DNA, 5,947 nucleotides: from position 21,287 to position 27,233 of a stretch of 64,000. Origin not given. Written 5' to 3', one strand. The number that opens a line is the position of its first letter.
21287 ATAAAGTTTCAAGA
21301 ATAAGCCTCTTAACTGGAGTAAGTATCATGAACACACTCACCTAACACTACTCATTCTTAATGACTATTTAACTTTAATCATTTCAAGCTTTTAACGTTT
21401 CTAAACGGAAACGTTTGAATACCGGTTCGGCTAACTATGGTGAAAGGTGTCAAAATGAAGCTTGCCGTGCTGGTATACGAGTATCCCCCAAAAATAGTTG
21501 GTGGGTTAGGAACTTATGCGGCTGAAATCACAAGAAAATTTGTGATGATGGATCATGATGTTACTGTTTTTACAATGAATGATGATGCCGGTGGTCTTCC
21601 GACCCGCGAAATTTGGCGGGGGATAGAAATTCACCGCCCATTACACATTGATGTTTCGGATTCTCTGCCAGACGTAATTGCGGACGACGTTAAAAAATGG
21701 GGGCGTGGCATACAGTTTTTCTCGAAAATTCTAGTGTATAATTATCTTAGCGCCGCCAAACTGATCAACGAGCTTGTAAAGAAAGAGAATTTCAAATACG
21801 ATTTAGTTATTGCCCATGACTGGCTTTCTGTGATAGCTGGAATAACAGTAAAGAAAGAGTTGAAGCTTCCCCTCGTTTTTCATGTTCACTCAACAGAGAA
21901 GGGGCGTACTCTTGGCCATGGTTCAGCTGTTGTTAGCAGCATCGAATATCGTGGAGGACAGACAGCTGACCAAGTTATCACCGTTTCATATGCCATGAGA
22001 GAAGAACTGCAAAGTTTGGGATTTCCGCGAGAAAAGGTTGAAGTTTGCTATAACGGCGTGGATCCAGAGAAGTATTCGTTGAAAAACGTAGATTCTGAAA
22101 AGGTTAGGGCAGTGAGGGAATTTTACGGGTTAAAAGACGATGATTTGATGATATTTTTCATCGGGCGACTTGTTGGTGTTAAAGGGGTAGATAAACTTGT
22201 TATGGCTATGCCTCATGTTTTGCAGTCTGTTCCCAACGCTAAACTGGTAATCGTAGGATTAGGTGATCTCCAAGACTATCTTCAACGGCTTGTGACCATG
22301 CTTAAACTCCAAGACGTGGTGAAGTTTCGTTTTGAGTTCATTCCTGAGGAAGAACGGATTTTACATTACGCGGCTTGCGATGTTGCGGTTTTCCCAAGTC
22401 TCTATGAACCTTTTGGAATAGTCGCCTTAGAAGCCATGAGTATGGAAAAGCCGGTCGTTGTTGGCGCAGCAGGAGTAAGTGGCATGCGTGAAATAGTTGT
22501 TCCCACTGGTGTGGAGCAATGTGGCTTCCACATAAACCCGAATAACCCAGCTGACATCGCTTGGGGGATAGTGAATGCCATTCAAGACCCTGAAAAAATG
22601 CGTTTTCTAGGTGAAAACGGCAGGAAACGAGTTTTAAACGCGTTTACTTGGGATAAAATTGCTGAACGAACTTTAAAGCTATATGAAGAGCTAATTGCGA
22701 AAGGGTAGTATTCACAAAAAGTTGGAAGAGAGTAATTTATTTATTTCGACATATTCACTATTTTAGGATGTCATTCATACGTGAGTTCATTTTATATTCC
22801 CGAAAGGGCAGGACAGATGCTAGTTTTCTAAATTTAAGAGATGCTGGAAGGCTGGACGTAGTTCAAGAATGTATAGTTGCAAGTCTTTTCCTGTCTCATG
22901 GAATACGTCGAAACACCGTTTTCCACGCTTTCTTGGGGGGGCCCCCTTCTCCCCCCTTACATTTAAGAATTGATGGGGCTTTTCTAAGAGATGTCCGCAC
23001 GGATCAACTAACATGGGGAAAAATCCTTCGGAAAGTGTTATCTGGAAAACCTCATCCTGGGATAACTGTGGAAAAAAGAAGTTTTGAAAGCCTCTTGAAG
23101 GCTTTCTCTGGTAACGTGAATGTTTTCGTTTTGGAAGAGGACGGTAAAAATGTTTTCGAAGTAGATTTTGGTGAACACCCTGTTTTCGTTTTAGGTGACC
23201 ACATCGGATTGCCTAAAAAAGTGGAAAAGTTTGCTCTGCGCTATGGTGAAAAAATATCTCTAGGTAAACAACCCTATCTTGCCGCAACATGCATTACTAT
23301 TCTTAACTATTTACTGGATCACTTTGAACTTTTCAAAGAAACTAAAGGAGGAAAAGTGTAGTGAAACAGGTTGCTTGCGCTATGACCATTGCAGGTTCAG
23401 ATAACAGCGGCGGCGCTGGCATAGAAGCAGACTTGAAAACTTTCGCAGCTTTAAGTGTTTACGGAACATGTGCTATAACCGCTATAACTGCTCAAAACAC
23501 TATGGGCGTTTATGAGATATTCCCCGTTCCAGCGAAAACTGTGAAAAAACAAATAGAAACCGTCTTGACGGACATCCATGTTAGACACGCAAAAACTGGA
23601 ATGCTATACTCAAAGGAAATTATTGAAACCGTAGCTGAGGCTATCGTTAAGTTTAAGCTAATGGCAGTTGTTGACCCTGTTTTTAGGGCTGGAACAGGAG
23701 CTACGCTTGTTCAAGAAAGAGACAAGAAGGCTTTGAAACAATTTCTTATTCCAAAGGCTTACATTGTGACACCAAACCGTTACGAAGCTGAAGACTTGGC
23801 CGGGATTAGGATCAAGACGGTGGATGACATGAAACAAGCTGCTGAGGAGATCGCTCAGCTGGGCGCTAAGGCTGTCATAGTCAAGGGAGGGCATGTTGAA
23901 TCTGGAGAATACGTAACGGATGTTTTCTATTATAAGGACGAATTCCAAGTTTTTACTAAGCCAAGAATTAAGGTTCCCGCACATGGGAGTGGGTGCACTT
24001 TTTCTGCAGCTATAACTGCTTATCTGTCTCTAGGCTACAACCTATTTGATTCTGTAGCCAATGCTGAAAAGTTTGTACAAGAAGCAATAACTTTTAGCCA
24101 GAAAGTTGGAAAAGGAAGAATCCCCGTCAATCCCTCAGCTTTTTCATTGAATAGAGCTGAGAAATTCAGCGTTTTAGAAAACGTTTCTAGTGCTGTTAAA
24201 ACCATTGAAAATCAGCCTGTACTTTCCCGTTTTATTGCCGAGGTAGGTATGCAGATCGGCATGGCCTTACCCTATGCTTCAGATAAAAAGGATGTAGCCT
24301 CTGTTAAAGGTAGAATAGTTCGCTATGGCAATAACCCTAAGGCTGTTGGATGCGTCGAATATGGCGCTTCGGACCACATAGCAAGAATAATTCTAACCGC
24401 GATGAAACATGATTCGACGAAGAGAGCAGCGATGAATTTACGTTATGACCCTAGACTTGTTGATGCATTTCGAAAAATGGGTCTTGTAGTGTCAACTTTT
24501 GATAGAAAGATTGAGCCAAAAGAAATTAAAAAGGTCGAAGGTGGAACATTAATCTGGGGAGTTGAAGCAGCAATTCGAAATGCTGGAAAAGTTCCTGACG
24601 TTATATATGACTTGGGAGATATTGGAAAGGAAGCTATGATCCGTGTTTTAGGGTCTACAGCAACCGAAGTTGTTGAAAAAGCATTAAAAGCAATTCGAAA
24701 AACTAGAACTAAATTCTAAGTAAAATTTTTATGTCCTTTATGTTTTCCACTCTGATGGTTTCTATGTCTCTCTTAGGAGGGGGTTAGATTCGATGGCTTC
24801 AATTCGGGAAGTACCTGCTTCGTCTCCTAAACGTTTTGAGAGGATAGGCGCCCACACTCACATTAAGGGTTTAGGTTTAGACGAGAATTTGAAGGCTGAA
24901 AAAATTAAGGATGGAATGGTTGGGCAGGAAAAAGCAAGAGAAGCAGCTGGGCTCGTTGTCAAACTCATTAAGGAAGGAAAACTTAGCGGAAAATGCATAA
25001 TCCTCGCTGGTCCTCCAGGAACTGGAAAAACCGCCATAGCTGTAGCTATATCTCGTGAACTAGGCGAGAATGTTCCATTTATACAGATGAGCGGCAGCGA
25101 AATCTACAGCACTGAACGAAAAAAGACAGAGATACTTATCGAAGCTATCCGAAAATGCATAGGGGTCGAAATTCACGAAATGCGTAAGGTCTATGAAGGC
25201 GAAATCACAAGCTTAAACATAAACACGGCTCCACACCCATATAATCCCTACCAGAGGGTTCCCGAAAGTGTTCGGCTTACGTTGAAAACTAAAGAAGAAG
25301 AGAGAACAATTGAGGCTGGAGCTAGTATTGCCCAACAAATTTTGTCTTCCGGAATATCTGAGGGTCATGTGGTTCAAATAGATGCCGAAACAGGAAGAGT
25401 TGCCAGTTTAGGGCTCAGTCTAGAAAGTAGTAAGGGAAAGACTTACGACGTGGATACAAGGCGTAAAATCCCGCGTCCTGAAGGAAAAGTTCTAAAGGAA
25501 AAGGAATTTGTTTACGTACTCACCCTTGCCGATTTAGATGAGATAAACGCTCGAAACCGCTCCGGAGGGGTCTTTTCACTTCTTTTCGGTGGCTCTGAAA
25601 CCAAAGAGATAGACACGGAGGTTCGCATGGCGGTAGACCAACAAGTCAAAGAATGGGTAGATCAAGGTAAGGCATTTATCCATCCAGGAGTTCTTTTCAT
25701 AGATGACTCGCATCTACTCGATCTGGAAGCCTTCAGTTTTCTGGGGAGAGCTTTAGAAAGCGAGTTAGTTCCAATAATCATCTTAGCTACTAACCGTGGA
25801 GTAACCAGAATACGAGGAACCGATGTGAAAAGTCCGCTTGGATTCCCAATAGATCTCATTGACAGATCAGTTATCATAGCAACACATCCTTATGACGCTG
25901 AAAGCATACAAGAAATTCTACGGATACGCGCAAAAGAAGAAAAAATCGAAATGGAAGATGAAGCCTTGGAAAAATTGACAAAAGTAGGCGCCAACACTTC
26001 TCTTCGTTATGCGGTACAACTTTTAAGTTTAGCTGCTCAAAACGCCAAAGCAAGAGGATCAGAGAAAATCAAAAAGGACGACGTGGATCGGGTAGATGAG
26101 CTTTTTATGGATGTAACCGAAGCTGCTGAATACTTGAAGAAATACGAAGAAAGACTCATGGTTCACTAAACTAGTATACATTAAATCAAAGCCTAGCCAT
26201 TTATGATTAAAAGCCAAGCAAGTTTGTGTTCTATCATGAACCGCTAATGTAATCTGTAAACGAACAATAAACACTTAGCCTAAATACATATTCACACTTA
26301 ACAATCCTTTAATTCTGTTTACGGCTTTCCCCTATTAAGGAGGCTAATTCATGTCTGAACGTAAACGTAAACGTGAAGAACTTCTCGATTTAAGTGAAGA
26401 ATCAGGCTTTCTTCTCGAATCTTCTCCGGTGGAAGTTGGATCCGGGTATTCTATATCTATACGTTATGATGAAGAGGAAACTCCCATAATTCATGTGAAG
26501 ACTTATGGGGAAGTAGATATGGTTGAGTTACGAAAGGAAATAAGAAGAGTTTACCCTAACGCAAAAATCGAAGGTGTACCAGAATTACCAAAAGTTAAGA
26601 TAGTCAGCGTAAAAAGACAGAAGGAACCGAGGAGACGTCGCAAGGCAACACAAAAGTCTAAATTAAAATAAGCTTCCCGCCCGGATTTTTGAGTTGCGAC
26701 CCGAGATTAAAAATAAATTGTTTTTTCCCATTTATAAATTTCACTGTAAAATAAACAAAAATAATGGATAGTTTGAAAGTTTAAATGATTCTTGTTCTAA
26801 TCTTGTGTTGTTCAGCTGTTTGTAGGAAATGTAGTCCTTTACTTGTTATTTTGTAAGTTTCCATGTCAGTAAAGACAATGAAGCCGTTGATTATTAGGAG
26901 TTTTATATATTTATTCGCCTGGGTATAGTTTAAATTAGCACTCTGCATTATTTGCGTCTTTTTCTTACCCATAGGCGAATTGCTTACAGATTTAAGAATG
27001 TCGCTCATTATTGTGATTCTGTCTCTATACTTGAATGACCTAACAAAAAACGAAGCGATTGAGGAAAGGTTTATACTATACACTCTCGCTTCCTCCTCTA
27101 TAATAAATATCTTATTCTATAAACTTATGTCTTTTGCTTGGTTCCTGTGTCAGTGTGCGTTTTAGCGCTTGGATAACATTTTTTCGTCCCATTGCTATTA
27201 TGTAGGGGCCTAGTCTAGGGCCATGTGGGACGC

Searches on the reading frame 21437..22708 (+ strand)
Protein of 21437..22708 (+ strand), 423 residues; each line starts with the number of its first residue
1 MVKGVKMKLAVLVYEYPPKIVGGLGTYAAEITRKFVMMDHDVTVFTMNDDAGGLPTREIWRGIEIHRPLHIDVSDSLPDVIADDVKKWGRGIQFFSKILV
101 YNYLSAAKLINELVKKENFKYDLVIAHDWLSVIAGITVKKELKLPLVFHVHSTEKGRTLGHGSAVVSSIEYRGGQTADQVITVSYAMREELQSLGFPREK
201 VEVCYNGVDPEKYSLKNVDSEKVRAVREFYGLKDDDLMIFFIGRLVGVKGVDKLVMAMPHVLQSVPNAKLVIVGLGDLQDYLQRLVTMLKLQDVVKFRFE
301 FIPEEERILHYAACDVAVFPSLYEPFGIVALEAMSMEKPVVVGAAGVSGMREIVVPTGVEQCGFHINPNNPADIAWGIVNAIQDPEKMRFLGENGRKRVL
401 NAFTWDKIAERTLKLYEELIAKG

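Call 40: search_protein_families(library=pfam, proteins=[window:21437-22708:+], max_evalue=0.001)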
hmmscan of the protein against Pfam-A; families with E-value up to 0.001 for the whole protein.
window:21437-22708:+ (423 aa): 6 families
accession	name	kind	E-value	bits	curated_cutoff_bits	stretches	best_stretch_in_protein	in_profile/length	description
PF00534.26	Glycos_transf_1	-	6.8e-39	133.6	26.4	1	227-398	6-172/172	Glycosyl transferases group 1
PF13439.12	Glyco_transf_4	-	3.4e-28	99.2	28.5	1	21-212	1-170/170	Glycosyltransferase Family 4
PF13692.12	Glyco_trans_1_4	-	1.3e-27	97.3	27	1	238-384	3-142/142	Glycosyl transferases group 1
PF13579.12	Glyco_trans_4_4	-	2.5e-19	70.6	29.7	1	22-207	1-158/158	Glycosyl transferase 4-like domain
PF20706.3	GT4-conflict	-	6.7e-13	48.8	26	1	118-410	79-383/385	Family 4 Glycosyltransferase in conflict systems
PF08323.17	Glyco_transf_5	-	5.1e-12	46.4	22.7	1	12-194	5-227/239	Starch synthase catalytic domain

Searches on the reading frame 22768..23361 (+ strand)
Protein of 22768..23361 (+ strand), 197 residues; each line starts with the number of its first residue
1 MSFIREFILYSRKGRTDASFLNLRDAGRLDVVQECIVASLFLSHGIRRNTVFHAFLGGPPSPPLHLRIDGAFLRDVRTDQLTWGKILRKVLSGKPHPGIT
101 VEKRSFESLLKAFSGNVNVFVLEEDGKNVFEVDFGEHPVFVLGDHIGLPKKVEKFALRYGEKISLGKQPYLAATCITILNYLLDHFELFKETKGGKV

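Call 40: search_protein_families(library=pfam, proteins=[window:22768-23361:+], max_evalue=0.001)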
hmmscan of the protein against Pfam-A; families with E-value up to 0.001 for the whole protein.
window:22768-23361:+ (197 aa): 1 family
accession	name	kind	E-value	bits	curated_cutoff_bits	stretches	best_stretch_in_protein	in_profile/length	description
PF04013.17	Methyltrn_RNA_2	-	4.9e-39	134.6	25.5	1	4-187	1-197/198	Putative SAM-dependent RNA methyltransferase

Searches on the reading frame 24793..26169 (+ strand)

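Call 40: search_protein_families(library=pfam, proteins=[window:24793-26169:+], max_evalue=0.001)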
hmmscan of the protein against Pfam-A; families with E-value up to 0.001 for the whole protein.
window:24793-26169:+ (458 aa): 10 families
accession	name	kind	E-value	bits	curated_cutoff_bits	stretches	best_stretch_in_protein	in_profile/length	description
PF06068.19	TIP49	-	1.2e-136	455.9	23.8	1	17-369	1-346/347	TIP49 P-loop domain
PF17856.7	TIP49_C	-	7.6e-26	90.5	24.5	1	375-440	1-66/66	TIP49 AAA-lid domain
PF00004.35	AAA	-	2.1e-10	41.6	21.2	1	69-118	1-52/131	ATPase family associated with various cellular activities (AAA)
PF05496.18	RuvB_N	-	2.1e-08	34.6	27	1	40-95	7-62/159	Holliday junction DNA helicase RuvB P-loop domain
PF13401.12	AAA_22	-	1.1e-06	29.5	27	0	66-103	5-45/130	AAA domain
PF13238.12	AAA_18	-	1.1e-05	26.3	29.4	0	69-94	1-28/128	AAA domain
PF22703.2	Cdc6_lid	-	1.3e-05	25.4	27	1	375-434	3-66/68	Cdc6 AAA+ ATPase-type lid domain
PF13191.12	AAA_16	-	1.8e-05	25.8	32.6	0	66-119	24-73/167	AAA ATPase domain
PF03796.21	DnaB_C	-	0.00014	21.7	27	1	62-132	15-81/255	DnaB-like helicase C terminal domain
PF07728.20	AAA_5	-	0.00068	20.1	22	0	69-100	2-34/139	AAA domain (dynein-related subfamily)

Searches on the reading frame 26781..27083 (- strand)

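Call 46: search_protein_families(library=pfam, proteins=[window:26781-27083:-], max_evalue=0.001)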
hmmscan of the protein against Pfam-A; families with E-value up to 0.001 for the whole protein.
window:26781-27083:- (100 aa): 2 families
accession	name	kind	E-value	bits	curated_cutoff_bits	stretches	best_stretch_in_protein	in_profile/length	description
PF14947.12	HTH_45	-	1.8e-20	73.1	25.5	1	19-92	1-71/77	Winged helix-turn-helix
PF14277.12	DUF4364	-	0.0004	20.7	26.9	1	45-92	25-75/162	Domain of unknown function (DUF4364)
